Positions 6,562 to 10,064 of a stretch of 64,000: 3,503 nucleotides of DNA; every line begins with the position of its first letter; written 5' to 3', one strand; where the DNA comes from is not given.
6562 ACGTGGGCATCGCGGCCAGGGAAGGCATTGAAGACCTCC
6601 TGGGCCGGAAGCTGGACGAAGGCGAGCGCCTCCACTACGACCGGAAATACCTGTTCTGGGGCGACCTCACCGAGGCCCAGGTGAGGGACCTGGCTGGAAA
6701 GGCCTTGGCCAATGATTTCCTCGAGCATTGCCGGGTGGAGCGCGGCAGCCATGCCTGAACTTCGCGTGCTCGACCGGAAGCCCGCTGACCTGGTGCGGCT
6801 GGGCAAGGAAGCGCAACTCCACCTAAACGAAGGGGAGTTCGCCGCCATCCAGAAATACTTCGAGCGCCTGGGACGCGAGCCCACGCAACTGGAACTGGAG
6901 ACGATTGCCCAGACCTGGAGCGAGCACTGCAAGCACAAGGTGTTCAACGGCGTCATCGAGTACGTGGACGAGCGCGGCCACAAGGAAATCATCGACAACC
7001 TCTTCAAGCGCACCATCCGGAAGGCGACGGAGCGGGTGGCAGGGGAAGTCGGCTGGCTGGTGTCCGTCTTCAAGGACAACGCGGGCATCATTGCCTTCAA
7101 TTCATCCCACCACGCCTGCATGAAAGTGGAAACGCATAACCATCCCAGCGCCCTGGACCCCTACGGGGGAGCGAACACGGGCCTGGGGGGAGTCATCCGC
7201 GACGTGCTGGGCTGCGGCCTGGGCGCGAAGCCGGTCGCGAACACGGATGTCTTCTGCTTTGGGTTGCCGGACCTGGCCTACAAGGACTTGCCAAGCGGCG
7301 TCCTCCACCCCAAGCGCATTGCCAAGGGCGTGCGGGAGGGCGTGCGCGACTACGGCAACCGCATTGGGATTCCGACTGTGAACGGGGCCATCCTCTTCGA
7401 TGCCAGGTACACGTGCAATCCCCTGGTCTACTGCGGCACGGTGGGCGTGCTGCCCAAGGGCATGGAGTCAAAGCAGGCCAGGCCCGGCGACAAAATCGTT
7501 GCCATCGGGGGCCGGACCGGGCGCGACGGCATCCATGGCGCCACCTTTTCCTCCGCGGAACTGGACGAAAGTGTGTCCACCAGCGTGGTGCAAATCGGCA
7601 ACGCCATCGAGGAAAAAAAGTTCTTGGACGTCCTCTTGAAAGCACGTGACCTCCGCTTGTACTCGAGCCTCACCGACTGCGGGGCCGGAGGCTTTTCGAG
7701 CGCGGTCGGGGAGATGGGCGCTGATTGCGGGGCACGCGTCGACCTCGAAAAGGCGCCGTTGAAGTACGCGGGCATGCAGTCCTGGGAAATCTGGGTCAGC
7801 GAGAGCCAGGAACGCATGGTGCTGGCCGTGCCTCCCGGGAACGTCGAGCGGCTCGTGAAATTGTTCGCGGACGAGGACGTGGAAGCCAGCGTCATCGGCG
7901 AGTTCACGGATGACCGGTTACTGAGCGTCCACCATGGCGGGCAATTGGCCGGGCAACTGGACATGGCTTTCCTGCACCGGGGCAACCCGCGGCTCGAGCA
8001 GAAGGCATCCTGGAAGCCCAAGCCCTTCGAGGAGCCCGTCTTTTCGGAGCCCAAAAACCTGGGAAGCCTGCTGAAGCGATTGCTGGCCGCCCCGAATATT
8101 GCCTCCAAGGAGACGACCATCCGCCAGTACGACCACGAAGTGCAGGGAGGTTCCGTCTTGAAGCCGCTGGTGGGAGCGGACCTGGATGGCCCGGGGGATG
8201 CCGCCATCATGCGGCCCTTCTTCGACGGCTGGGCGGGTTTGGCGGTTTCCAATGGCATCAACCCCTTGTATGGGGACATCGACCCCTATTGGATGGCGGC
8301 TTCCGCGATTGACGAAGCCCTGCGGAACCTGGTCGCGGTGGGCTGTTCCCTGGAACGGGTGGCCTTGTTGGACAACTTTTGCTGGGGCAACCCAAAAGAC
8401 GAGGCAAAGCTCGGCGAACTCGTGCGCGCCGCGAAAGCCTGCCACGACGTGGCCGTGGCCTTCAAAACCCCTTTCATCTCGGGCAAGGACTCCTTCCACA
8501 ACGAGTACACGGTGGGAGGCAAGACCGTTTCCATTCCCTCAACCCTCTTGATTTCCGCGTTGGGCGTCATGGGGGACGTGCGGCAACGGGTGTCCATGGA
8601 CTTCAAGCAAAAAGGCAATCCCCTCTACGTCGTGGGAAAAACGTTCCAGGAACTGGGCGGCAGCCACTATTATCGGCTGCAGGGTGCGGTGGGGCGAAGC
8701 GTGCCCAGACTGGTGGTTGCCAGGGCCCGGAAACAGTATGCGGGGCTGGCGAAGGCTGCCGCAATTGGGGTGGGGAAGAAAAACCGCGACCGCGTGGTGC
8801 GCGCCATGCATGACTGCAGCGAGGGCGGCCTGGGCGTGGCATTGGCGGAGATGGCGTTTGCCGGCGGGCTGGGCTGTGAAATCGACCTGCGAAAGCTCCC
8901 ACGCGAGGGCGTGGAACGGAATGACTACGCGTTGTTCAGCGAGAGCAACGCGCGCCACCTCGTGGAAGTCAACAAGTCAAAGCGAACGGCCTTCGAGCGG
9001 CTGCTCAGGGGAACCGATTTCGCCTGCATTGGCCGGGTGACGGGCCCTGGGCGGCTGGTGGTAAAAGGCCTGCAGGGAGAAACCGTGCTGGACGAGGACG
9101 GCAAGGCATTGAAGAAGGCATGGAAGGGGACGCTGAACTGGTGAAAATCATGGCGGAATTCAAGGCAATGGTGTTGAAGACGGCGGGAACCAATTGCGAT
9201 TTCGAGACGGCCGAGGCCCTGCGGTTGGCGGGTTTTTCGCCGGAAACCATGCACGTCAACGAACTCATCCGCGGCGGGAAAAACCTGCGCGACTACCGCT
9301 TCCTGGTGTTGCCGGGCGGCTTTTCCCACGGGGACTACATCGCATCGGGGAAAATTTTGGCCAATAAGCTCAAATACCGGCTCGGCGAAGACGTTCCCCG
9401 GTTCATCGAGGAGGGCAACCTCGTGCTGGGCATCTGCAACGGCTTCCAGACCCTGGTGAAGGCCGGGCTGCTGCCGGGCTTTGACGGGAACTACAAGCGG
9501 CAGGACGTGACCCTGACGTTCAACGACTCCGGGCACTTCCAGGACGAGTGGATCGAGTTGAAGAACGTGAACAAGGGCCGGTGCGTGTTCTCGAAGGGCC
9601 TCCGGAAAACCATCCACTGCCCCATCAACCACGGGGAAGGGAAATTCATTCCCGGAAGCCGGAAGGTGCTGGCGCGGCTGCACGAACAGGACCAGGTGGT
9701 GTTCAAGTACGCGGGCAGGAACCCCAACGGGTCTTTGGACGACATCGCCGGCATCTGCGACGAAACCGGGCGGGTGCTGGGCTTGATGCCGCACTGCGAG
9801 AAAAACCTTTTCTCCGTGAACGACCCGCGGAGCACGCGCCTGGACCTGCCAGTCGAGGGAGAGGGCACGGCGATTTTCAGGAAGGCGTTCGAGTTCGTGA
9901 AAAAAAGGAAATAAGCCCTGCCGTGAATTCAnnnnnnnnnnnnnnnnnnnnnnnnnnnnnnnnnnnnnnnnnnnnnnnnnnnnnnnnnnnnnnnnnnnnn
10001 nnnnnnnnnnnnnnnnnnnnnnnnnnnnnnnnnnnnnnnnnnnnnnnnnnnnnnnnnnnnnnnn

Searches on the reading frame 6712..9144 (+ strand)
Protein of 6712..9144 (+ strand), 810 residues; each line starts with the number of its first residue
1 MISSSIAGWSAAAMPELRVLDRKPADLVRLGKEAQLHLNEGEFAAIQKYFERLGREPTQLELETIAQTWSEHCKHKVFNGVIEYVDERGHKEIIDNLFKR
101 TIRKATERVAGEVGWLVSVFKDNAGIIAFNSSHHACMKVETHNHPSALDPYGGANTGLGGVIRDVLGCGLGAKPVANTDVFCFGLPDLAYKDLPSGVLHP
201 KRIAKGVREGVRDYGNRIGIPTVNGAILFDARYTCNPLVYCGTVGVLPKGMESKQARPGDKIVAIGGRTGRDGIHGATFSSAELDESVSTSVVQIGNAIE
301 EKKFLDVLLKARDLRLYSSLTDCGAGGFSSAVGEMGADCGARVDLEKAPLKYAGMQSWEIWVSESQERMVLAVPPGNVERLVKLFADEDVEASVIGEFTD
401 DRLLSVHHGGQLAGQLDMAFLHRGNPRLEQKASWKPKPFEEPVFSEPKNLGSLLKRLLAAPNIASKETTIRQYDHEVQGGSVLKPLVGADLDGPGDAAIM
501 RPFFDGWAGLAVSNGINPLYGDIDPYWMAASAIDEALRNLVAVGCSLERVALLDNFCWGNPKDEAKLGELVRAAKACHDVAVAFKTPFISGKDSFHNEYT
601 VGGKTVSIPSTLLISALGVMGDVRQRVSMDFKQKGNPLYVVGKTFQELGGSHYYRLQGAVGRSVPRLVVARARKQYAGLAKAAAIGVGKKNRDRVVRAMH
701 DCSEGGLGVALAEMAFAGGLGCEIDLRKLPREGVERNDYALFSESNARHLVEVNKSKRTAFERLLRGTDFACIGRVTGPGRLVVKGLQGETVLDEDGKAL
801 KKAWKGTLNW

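Call 41: search_protein_families(library=pfam, proteins=[window:6712-9144:+], max_evalue=0.00001)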
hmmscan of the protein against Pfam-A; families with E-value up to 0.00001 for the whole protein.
window:6712-9144:+ (810 aa): 4 families
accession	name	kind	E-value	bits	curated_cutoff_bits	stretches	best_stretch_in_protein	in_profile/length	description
PF02769.27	AIRS_C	-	1.5e-50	171.8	23.1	2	257-407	1-154/156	AIR synthase related protein, C-terminal domain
PF00586.29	AIRS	-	4.9e-27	95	24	2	122-246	2-111/112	AIR synthase related protein, N-terminal domain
PF18072.6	FGAR-AT_linker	-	1.9e-17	63.9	26.6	1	31-76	5-50/50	Formylglycinamide ribonucleotide amidotransferase linker domain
PF22689.1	FGAR-AT_PurM_N-like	-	9.2e-06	25.9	27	0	466-617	2-158/160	FGAR-AT PurM_N-like domain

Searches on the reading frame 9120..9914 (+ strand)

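Call 47: search_protein_families(library=pfam, proteins=[window:9120-9914:+], max_evalue=0.0001)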
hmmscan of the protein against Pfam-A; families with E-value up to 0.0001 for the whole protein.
window:9120-9914:+ (264 aa): 2 families
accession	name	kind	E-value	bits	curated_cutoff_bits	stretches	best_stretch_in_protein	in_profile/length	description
PF13507.12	GATase_5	-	7e-69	232.2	27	1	15-260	3-260/260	CobB/CobQ-like glutamine amidotransferase domain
PF01965.30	DJ-1_PfpI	-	5.4e-06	26.7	26.6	1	19-120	23-115/165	DJ-1/PfpI family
